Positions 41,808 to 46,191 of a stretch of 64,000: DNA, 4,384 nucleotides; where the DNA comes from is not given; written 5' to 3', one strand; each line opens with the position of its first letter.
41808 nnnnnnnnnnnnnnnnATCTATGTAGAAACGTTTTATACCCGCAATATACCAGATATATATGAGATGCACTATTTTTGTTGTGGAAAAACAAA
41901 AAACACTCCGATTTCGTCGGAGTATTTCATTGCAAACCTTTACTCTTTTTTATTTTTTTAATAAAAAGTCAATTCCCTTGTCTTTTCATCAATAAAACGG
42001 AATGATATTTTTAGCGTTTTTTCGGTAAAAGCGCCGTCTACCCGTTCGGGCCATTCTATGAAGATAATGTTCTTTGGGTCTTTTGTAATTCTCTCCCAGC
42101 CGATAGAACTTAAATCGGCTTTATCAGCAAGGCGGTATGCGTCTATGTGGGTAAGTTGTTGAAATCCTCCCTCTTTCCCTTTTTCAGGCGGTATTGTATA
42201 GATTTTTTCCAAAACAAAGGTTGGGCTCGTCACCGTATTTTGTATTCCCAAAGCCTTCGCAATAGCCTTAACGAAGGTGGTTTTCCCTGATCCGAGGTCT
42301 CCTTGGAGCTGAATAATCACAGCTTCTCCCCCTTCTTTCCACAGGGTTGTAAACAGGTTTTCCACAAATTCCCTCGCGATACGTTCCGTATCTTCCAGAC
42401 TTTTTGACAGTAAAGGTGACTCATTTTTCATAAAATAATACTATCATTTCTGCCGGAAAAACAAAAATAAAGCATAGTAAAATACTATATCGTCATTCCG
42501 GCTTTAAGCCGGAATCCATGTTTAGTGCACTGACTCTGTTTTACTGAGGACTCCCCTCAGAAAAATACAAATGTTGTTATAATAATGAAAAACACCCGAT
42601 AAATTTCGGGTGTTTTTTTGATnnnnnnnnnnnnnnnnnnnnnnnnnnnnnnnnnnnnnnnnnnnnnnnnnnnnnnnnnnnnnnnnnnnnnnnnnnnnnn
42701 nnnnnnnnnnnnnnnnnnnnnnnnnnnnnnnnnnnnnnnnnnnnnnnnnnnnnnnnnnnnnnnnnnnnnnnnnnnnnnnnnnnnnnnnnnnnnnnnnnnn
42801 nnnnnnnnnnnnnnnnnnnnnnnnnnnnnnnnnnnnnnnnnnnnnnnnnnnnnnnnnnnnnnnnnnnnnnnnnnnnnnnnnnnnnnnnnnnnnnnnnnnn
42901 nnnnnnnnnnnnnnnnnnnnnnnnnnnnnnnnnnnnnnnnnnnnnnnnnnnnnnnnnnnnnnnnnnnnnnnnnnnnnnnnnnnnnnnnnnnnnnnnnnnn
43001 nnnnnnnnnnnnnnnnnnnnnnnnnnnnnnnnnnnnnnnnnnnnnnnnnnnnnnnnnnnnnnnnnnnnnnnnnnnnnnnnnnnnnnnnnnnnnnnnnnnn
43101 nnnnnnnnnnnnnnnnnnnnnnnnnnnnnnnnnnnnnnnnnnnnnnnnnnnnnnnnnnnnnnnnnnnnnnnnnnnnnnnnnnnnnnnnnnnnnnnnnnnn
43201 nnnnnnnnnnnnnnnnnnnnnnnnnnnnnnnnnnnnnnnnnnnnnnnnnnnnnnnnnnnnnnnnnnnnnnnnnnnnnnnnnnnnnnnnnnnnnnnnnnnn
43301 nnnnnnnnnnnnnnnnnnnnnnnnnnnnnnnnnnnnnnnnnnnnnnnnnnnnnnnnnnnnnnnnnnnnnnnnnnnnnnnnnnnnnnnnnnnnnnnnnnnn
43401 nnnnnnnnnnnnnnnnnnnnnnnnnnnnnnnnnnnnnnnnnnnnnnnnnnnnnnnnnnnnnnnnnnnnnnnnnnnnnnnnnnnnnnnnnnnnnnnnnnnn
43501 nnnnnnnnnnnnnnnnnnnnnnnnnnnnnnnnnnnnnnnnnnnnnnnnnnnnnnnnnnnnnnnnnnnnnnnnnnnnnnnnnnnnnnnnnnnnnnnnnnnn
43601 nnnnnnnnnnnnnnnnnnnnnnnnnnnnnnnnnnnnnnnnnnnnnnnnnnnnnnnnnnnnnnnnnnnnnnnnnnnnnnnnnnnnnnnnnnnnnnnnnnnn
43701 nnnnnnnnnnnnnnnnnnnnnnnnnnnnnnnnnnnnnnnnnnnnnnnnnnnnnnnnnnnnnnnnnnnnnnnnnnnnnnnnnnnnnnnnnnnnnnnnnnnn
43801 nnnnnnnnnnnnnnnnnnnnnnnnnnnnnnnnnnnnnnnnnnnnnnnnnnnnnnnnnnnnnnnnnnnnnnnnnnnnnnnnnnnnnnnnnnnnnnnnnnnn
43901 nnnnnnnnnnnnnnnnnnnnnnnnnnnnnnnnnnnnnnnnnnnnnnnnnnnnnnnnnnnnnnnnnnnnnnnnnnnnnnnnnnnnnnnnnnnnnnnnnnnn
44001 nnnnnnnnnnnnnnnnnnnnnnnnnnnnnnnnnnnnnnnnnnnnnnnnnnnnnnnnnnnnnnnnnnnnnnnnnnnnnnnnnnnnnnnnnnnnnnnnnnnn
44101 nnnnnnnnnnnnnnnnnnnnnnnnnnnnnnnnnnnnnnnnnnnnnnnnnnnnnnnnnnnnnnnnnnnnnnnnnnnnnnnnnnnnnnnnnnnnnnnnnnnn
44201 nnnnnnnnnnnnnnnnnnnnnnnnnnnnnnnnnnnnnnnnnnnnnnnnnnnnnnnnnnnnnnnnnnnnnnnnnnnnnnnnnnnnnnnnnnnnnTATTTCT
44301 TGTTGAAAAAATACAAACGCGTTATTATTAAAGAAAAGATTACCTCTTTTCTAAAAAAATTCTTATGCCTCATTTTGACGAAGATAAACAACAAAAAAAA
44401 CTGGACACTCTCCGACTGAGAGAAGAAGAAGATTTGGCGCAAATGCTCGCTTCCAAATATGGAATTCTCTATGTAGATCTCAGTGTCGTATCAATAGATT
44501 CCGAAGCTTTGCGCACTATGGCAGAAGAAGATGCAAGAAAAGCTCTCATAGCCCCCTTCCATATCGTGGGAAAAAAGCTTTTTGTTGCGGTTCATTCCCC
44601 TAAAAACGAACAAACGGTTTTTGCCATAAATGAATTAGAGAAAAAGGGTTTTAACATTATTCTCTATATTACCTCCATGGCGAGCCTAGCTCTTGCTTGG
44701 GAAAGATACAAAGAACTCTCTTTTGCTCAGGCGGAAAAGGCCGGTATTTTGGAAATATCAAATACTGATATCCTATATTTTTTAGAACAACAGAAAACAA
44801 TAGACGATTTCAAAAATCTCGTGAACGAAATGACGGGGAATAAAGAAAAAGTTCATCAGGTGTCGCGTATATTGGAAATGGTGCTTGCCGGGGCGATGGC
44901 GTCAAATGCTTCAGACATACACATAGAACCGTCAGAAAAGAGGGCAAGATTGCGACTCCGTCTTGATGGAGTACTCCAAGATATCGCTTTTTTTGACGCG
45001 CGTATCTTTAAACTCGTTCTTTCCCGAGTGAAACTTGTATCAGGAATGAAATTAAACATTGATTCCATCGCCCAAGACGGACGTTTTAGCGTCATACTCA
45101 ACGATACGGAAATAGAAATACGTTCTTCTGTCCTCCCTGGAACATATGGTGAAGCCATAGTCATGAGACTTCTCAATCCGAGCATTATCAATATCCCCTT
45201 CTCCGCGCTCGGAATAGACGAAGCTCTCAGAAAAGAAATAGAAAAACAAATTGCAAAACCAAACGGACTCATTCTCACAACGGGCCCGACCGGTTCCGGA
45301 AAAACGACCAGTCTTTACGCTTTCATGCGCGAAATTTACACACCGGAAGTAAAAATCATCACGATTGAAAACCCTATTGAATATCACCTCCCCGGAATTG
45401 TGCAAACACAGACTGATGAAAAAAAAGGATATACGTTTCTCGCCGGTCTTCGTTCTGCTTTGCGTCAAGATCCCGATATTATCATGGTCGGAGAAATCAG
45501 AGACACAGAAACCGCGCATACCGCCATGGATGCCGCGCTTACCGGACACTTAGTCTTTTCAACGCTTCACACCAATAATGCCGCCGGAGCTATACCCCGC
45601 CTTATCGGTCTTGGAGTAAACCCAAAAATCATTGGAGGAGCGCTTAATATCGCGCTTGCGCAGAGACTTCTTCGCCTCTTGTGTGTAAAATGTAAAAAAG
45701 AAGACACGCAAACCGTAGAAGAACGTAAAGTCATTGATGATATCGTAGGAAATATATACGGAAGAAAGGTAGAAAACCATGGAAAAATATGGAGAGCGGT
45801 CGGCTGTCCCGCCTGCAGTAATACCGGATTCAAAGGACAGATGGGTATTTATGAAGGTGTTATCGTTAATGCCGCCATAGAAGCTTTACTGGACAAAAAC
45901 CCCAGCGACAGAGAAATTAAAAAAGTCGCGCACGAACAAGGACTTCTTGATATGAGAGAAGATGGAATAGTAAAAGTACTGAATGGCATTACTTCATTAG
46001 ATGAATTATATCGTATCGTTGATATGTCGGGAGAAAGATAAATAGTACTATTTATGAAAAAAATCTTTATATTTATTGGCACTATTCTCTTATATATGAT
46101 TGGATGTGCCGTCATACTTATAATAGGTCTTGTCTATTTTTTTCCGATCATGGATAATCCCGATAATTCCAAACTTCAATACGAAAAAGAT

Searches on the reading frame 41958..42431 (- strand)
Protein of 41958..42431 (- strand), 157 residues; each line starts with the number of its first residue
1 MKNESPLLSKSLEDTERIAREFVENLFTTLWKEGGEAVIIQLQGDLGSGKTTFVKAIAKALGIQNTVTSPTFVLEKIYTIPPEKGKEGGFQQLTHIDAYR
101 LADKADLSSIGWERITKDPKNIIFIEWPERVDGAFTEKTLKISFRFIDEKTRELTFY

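Call 49: search_protein_families(library=pfam, proteins=[window:41958-42431:-], max_evalue=0.01)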
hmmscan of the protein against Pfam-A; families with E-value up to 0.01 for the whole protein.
window:41958-42431:- (157 aa): 5 families
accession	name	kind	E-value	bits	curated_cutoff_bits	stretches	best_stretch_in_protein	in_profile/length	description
PF02367.23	TsaE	-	1.4e-31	109.5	26.6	1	10-153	2-127/128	Threonylcarbamoyl adenosine biosynthesis protein TsaE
PF25199.1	nSTAND_NTPase5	-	0.001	19.3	34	1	18-61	20-65/145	Novel STAND NTPase 5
PF00004.35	AAA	-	0.0036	18.2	21.2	1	42-76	3-37/131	ATPase family associated with various cellular activities (AAA)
PF05729.18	NACHT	-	0.0044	17.3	26.7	1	40-63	3-26/167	NACHT domain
PF07693.20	KAP_NTPase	-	0.0053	16.5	20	1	21-62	3-45/293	KAP family P-loop domain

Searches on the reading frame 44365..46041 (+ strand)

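Call 49: search_protein_families(library=pfam, proteins=[window:44365-46041:+], max_evalue=0.01)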
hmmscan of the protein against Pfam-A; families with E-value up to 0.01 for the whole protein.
window:44365-46041:+ (558 aa): 3 families
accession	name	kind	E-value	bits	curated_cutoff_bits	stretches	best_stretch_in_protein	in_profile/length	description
PF00437.27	T2SSE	-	5.4e-112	374.5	24.9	1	161-550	3-370/370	Type II/IV secretion system protein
PF05157.20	MshEN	-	8.4e-07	29.3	23.1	1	32-115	1-83/90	MshEN domain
PF25199.1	nSTAND_NTPase5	-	0.00027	21.2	34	1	283-343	23-85/145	Novel STAND NTPase 5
